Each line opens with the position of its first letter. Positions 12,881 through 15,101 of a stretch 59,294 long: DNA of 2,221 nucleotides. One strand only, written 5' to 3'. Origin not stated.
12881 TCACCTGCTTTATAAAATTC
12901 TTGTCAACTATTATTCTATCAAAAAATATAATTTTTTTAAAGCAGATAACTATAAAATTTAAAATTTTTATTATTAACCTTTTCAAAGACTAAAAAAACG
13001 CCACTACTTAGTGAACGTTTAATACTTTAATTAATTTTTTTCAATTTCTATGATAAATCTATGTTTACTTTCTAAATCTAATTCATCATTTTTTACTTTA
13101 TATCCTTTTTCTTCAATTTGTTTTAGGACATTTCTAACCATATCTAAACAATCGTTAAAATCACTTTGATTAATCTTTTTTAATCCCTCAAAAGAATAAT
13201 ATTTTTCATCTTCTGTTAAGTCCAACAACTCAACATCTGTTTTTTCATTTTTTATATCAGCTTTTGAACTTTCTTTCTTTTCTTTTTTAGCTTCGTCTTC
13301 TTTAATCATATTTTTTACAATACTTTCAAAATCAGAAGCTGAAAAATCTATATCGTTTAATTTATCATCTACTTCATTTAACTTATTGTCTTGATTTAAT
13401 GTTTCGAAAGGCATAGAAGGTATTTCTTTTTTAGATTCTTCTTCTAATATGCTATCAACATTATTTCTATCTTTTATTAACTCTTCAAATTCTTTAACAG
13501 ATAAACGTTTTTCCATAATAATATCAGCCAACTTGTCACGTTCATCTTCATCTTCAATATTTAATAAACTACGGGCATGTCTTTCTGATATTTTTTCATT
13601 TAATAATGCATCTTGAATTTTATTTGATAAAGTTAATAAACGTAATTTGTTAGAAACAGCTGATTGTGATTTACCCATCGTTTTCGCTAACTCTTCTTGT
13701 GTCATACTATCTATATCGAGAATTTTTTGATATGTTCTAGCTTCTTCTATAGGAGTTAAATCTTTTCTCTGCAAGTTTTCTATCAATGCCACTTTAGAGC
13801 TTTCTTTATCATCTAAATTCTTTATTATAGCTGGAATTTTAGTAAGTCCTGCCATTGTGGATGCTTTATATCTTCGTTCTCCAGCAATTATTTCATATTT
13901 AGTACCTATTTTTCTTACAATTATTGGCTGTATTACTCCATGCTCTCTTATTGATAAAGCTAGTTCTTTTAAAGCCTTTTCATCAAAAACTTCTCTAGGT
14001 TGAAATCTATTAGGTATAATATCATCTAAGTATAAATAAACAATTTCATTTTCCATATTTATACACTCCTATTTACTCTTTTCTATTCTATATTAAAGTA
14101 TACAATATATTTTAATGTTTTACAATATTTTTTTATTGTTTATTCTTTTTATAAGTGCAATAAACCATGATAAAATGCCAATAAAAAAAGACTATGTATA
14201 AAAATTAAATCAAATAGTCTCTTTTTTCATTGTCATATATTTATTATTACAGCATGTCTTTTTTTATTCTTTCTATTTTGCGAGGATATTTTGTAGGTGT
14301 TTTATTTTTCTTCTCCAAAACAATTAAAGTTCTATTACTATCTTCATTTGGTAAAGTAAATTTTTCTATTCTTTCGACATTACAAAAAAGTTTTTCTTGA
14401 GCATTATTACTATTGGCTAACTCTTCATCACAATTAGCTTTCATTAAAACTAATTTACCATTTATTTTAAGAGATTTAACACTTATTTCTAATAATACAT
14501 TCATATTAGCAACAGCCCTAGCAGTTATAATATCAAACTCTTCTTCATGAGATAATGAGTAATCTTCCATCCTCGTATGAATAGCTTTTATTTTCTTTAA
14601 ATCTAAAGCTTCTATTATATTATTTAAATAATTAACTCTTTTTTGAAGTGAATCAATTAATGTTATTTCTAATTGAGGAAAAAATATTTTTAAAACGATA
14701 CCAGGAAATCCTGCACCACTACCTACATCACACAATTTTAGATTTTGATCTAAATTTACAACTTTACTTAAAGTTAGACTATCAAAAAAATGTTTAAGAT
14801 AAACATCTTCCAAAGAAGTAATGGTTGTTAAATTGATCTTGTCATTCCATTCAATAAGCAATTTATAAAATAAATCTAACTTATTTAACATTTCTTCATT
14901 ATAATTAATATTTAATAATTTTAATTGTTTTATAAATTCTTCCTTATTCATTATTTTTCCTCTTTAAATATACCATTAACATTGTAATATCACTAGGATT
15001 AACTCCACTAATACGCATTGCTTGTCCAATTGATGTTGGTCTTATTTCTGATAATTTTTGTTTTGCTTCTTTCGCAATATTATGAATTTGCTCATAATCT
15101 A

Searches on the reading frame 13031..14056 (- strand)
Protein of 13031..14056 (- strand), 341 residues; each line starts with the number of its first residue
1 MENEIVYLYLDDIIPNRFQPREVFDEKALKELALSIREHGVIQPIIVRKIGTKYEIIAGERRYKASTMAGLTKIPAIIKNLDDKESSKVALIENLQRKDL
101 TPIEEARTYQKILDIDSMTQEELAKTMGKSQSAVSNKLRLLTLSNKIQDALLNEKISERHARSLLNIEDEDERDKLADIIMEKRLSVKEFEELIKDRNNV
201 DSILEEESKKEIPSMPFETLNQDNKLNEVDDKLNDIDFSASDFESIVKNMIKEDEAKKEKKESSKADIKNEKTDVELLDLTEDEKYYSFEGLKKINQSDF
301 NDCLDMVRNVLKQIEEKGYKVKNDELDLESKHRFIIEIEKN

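Call 8: search_protein_families(library=ncbifam, proteins=[window:13031-14056:-])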
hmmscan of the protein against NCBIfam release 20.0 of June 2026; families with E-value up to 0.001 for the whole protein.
window:13031-14056:- (341 aa): 7 families
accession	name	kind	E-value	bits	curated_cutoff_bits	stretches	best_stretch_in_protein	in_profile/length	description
TIGR04285.1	nucleoid_noc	exception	6.6e-83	278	315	1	5-209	2-206/255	nucleoid occlusion protein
TIGR00180.1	parB_part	domain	1.1e-56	191.5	58.45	1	2-181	2-186/186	ParB/RepB/Spo0J family partition protein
TIGR03734.1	PRTRC_parB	hypoth_equivalog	5.8e-41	140.7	278.6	1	19-196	7-188/555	PRTRC system ParB family protein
TIGR03454.1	partition_RepB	equivalog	2.1e-17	63.5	201.5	1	5-140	64-200/325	plasmid partitioning protein RepB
NF010406.0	PRK13832.1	subfamily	4.1e-13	48.7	640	1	26-153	26-151/578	plasmid partitioning protein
NF010440.0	PRK13866.1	equivalog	2.7e-08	33.4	522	1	28-110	89-173/336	plasmid partitioning protein RepB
NF053625.1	SerKinSerKArch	equivalog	9.4e-05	21.7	380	1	17-83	23-92/244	ADP-dependent L-serine kinase SerK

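Call 9: search_protein_families(library=pfam, proteins=[window:13031-14056:-])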
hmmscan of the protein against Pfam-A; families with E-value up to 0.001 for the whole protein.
window:13031-14056:- (341 aa): 3 families
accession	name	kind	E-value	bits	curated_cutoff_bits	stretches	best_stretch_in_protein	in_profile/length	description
PF02195.25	ParB_N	-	3.4e-35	120.4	26.3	1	6-96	4-95/95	ParB N-terminal domain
PF17762.8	HTH_ParB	-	1.5e-33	115.4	22.6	1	98-198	1-101/102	ParB HTH domain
PF08535.16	KorB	-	0.0009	19.6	22.3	0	117-157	3-43/89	KorB domain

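Call 19: search_solved_structures(query=window:13031-14056:-, show_alignments=3)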
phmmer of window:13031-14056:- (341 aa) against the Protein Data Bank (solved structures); distinct sequences matched with E-value up to 0.001: 16.
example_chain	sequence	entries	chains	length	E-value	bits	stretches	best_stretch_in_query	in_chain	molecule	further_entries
7ng0_A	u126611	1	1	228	4.6e-62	213.6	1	4-194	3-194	Nucleoid occlusion protein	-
7nfu_A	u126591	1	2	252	7e-62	213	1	4-194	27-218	Nucleoid occlusion protein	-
7ol9_A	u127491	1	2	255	3.8e-52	181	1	3-194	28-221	Nucleoid occlusion protein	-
1vz0_A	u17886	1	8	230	2.7e-51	178.2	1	5-193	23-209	Chromosome-partitioning protein Spo0J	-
4umk_A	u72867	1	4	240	2.3e-50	175.2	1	3-197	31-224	PROBABLE CHROMOSOME-PARTITIONING PROTEIN PARB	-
6sdk_A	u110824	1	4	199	1.2e-47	166.2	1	8-198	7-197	Stage 0 sporulation protein J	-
7bnk_A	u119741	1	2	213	7.6e-46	160.3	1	7-197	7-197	ParB family protein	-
7o0n_A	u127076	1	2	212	4.7e-45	157.7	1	7-197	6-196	ParB family protein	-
7bnr_A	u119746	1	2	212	4.8e-45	157.7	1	8-197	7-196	ParB family protein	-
6t1f_A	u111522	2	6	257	2e-36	129.4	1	16-200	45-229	Chromosome-partitioning protein ParB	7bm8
6y93_A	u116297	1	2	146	2.2e-25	93.1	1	85-194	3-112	Nucleoid occlusion protein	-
6s6h_A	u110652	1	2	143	5e-16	62.4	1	88-200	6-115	Chromosome-partitioning protein ParB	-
8qa8_A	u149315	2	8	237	8.6e-14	55.1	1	15-155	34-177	Transcriptional repressor protein KorB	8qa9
1r71_A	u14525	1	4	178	6.3e-07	32.5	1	62-156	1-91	Transcriptional repressor protein korB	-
3usy_A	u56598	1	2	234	0.00081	22.3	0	14-166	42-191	Flagellar motor switch protein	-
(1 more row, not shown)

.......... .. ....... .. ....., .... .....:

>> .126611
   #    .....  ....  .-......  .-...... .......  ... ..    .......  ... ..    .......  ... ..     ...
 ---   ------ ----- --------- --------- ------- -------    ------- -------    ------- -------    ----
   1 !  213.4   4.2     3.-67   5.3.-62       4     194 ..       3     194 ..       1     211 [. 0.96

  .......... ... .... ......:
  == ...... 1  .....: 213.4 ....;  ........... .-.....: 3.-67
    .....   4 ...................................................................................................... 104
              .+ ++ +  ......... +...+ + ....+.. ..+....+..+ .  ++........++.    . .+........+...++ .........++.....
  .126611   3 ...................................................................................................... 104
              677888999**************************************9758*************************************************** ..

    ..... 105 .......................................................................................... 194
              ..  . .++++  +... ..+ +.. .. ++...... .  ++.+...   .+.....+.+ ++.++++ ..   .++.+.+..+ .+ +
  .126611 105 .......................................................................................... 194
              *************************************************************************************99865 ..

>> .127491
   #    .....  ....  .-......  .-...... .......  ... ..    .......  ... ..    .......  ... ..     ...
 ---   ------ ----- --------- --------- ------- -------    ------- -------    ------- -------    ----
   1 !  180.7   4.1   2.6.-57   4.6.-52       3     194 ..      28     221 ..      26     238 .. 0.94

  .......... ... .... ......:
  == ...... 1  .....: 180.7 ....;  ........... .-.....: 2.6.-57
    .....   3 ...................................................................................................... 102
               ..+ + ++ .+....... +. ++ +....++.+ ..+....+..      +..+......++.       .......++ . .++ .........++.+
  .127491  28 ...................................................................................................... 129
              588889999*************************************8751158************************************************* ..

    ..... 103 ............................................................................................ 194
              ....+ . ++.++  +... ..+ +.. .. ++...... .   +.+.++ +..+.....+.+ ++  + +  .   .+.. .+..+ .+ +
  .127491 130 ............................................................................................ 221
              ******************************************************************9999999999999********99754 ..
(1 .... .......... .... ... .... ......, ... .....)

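Call 21: find_homologous_proteins(query=window:13031-14056:-)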
Query window:13031-14056:- (341 aa): 8000 proteins with E <= 0.001 among 8000 candidates; the best 120 are listed.
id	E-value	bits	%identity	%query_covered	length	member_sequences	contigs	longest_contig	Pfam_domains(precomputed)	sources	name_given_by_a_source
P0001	1.2e-204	697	100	100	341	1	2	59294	PF17762.9,PF02195.27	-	-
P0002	8.2e-133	461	67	100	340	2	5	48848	PF17762.9,PF02195.27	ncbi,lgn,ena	-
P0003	2.4e-132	459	64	100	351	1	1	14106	PF17762.9,PF02195.27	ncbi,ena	-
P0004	2.0e-129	450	68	100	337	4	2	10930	PF17762.9,PF02195.27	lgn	-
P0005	2.2e-129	449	69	100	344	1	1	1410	PF17762.9,PF02195.27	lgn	-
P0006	1.0e-128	447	66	100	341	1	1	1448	PF17762.9,PF02195.27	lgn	-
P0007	1.1e-128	447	70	100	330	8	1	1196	PF17762.9,PF02195.27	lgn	-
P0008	2.7e-128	446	69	100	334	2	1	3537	PF17762.9,PF02195.27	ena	-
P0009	2.8e-128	446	69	100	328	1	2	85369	PF17762.9,PF02195.27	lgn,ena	-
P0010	3.4e-128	446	66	100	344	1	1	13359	PF17762.9,PF02195.27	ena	-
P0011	8.5e-128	444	66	100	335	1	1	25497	PF17762.9,PF02195.27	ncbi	-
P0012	8.6e-128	444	70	100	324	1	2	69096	PF04545.23,PF17762.9,PF02195.27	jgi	-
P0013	9.9e-128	444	68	99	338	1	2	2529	PF17762.9,PF02195.27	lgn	-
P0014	2.4e-127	443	68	100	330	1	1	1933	PF17762.9,PF02195.27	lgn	-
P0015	4.8e-127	442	68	100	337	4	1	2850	PF17762.9,PF02195.27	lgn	-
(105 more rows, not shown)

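Call 67: predict_structure(alignment_id=A2)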
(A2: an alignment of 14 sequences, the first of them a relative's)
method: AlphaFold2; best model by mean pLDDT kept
length: 341 residues; sequences in the alignment: 14
mean_pLDDT: 62.5   pTM: 0.45
mean pLDDT of the five models: 62.5, 57.7, 57.5, 55.4, 54.8
residues with pLDDT >= 90: 3; 70-90: 151; 50-70: 82; < 50: 105
segments of 3 or more residues with pLDDT < 50: 21-24, 199-243, 250-296, 328-330
pLDDT, mean of each block of 10 residues (from residue 1): 63 64 52 55 69 76 66 72 73 74 86 81 81 88 89 88 87 87 82 68 39 29 26 33 50 43 35 28 38 52 69 72 51 58 50
secondary structure, 60 per line:
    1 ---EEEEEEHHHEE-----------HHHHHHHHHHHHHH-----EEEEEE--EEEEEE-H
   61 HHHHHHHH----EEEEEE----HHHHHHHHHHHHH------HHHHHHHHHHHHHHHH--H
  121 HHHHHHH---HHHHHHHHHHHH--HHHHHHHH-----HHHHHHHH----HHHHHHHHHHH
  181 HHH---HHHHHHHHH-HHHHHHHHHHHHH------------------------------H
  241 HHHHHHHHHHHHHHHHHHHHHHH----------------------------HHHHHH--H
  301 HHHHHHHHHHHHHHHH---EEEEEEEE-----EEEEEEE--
elements in order: E4-9 H26-39 E45-50 E53-58 H60-68 E73-78 H83-95 H102-117 H120-127 H131-142 H145-152 H158-165 H170-183 H187-195 H197-209 H240-263 H292-297 H300-316 E320-327 E333-339

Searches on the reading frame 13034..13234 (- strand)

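Call 55: search_protein_families(library=ncbifam, proteins=[window:13034-13234:-], max_evalue=1)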
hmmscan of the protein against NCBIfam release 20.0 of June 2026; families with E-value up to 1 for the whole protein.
seq(67 aa): 1 family
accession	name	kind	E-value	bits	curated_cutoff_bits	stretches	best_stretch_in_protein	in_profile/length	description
TIGR04285.1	nucleoid_noc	exception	0.015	14.7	315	1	22-66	211-255/255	nucleoid occlusion protein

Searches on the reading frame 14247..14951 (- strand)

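Call 8: search_protein_families(library=ncbifam, proteins=[window:14247-14951:-])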
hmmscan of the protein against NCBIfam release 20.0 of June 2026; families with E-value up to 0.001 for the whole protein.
window:14247-14951:- (234 aa): 5 families
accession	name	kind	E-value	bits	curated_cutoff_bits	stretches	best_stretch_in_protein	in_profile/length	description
TIGR00138.1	rsmG_gidB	equivalog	2.2e-48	164.3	99.5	1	27-214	3-183/183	16S rRNA (guanine(527)-N(7))-methyltransferase RsmG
NF006138.0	PRK08287.1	equivalog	4.1e-09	36.6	210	1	59-175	22-135/189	decarboxylating cobalt-precorrin-6B (C(15))-methyltransferase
TIGR01983.1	UbiG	equivalog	4e-07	29.6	102.95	1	30-173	7-155/228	bifunctional 2-polyprenyl-6-hydroxyphenol methylase/3-demethylubiquinol 3-O-methyltransferase UbiG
TIGR02469.1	CbiT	equivalog_domain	1.1e-06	28.9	78.3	1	59-169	10-120/124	precorrin-6Y C5,15-methyltransferase (decarboxylating) subunit CbiT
TIGR03534.1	RF_mod_PrmC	equivalog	6.1e-05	22.6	199.1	1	66-144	85-162/253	peptide chain release factor N(5)-glutamine methyltransferase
